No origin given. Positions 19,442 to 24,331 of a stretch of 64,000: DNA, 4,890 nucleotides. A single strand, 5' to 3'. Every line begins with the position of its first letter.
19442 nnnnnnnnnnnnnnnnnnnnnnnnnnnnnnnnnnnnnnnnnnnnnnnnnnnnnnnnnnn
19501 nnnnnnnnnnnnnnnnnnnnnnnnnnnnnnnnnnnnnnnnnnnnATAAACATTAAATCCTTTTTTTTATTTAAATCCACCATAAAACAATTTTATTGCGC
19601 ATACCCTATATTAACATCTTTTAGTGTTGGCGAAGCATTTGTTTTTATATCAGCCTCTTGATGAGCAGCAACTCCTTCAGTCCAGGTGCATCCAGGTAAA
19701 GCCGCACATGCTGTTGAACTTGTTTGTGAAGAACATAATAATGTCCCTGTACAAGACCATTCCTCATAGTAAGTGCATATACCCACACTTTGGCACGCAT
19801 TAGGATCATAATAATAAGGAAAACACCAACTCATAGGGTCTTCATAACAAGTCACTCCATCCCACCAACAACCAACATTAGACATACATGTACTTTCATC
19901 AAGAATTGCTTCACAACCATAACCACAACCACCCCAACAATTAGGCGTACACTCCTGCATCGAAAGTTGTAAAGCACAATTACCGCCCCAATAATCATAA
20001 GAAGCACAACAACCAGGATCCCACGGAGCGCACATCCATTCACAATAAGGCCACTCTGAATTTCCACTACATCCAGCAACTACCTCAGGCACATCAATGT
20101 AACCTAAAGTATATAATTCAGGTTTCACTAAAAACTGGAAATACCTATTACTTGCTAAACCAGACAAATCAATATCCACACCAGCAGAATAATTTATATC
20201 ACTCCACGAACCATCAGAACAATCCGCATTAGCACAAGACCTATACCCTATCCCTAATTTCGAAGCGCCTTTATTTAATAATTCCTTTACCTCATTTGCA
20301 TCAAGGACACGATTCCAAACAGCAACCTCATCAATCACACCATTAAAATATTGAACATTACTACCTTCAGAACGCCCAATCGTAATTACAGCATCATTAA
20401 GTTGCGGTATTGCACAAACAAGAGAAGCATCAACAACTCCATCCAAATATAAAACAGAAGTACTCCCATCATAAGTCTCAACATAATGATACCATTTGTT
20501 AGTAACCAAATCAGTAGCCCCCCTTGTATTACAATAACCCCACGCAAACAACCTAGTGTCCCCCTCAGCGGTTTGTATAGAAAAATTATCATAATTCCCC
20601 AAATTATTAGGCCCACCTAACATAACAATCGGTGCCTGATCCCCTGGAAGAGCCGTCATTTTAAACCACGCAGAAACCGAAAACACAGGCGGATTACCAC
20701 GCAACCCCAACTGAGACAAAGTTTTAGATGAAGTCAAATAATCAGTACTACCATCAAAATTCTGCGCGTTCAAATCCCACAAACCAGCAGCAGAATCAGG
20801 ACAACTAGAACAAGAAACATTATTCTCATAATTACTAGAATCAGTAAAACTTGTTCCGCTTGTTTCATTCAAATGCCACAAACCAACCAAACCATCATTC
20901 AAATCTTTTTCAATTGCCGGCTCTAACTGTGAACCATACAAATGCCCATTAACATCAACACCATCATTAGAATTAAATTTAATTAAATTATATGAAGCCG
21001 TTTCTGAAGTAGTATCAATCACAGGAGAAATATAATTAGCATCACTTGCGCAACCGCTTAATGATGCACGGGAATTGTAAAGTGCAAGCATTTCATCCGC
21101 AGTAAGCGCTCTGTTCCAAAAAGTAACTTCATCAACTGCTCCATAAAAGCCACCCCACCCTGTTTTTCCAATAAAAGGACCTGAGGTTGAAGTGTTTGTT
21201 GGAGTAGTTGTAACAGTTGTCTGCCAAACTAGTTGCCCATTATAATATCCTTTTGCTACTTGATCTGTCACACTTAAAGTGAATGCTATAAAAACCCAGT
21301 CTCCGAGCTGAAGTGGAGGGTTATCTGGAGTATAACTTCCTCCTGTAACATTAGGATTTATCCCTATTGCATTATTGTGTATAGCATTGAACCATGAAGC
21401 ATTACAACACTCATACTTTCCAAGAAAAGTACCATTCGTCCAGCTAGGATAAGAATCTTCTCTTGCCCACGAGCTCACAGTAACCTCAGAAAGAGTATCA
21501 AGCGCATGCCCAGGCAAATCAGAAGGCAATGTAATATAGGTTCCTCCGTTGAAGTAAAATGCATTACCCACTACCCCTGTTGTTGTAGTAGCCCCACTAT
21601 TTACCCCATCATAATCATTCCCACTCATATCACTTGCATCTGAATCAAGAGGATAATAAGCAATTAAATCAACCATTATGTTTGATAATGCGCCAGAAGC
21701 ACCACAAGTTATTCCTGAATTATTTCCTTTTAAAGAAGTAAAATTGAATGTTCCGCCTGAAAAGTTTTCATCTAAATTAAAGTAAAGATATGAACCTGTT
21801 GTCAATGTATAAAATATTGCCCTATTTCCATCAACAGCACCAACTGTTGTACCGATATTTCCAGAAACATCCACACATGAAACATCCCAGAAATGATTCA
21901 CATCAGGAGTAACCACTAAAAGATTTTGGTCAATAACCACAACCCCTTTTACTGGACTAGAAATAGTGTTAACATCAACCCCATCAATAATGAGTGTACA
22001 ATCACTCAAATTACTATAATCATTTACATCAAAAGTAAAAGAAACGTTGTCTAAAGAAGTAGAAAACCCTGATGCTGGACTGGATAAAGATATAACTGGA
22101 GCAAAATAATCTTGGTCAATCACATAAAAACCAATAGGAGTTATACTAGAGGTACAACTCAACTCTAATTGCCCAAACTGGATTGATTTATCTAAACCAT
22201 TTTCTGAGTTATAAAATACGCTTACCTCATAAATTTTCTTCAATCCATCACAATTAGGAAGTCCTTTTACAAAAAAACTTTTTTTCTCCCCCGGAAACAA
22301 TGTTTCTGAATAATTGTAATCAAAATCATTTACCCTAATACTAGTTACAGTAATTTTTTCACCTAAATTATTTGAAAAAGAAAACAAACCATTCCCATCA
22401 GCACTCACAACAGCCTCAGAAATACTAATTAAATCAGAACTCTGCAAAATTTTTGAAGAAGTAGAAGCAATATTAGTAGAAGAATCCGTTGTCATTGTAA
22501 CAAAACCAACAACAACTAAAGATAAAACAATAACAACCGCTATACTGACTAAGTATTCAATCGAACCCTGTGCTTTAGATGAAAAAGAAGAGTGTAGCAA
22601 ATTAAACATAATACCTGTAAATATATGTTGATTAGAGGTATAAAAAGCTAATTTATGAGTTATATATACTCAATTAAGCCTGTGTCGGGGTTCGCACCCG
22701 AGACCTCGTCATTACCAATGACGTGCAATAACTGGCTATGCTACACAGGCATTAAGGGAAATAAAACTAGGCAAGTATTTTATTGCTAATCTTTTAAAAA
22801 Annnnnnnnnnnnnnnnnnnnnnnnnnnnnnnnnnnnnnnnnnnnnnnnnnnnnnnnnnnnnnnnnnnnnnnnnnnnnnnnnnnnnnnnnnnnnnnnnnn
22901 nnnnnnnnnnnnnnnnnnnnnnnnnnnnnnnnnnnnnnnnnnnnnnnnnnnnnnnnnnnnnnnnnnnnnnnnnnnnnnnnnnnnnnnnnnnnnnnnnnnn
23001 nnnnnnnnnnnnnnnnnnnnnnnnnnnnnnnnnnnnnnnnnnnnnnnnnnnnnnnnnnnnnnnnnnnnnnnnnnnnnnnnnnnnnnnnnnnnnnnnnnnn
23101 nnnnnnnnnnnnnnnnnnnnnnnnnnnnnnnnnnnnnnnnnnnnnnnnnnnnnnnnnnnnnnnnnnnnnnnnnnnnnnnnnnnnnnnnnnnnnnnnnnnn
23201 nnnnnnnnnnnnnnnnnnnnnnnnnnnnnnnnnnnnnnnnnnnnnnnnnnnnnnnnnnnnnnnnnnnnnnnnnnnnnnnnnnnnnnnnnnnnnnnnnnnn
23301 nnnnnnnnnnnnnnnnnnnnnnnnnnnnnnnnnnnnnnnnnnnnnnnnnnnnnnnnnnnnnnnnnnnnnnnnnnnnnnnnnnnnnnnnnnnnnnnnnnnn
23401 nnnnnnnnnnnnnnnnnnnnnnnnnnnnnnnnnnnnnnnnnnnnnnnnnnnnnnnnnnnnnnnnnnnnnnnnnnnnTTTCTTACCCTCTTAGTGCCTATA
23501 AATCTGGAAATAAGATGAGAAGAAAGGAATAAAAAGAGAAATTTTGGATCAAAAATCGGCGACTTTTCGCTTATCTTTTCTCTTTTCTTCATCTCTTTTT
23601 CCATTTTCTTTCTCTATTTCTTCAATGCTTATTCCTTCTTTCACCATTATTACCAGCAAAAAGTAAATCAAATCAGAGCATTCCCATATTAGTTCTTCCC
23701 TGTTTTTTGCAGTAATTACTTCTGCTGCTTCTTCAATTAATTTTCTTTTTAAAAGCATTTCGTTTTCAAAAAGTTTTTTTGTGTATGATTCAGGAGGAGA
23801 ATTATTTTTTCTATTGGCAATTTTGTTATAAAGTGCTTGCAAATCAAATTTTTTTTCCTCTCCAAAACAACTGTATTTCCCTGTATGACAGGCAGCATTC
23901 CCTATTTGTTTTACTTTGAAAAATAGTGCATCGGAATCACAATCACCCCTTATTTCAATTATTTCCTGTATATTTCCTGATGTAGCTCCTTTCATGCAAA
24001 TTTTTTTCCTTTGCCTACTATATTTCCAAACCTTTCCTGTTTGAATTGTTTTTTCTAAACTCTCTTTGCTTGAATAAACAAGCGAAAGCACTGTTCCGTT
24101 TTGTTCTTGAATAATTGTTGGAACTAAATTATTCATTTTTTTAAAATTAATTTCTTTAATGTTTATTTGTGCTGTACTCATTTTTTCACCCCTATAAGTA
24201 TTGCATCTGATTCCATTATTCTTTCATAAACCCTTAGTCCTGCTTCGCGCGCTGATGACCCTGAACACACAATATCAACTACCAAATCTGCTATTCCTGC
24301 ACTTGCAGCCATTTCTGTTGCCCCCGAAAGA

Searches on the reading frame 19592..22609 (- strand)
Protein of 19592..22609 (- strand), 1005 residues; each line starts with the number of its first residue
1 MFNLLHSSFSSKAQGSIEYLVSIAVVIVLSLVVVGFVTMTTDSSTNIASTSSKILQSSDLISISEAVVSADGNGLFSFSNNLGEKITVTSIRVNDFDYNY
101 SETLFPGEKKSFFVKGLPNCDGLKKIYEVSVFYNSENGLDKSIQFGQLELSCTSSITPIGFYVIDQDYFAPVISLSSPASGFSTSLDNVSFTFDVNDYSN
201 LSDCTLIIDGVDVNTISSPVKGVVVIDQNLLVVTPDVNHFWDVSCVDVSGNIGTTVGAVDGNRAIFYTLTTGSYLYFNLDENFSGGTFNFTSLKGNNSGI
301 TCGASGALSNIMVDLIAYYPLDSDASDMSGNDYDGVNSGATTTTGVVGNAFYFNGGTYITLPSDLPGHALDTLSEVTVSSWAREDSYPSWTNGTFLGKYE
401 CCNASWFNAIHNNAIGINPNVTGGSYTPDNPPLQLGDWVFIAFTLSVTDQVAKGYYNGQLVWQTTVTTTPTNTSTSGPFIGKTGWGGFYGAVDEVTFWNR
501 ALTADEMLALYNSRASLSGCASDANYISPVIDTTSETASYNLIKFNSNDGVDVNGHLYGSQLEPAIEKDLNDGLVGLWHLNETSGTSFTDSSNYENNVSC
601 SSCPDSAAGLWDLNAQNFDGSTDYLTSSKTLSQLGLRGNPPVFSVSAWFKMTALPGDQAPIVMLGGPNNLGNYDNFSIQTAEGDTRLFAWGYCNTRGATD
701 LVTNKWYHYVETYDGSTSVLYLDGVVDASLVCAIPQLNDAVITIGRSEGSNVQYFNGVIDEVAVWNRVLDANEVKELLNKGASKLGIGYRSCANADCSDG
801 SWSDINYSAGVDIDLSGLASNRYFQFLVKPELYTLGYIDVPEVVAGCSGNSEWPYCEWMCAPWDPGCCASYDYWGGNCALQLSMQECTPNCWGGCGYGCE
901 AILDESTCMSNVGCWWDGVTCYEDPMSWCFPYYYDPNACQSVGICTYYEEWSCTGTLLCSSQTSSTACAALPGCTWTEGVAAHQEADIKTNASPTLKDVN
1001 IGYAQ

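Call 9: search_protein_families(library=pfam, proteins=[window:19592-22609:-], max_evalue=0.001)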
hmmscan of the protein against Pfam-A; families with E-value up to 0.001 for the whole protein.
window:19592-22609:- (1005 aa): 1 family
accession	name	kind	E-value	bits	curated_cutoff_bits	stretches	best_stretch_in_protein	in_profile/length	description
PF13385.13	Laminin_G_3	-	2.3e-41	141.9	27.6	2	620-775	2-151/151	Concanavalin A-like lectin/glucanases superfamily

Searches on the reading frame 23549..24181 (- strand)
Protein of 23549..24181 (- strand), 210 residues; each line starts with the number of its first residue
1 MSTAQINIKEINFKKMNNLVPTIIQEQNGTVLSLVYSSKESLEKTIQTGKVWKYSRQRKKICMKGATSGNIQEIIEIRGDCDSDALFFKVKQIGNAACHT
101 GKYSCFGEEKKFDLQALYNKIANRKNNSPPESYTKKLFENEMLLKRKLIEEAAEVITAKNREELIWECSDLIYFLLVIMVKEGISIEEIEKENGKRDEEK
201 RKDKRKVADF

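Call 9: search_protein_families(library=pfam, proteins=[window:23549-24181:-], max_evalue=0.001)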
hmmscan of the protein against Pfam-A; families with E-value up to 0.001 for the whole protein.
window:23549-24181:- (210 aa): 2 families
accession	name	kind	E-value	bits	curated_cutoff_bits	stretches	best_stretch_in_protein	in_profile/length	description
PF01502.23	PRA-CH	-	8e-28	96.5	27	1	34-106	2-73/74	Phosphoribosyl-AMP cyclohydrolase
PF01503.22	PRA-PH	-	1.4e-19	70.7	21.3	1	115-192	2-81/86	Phosphoribosyl-ATP pyrophosphohydrolase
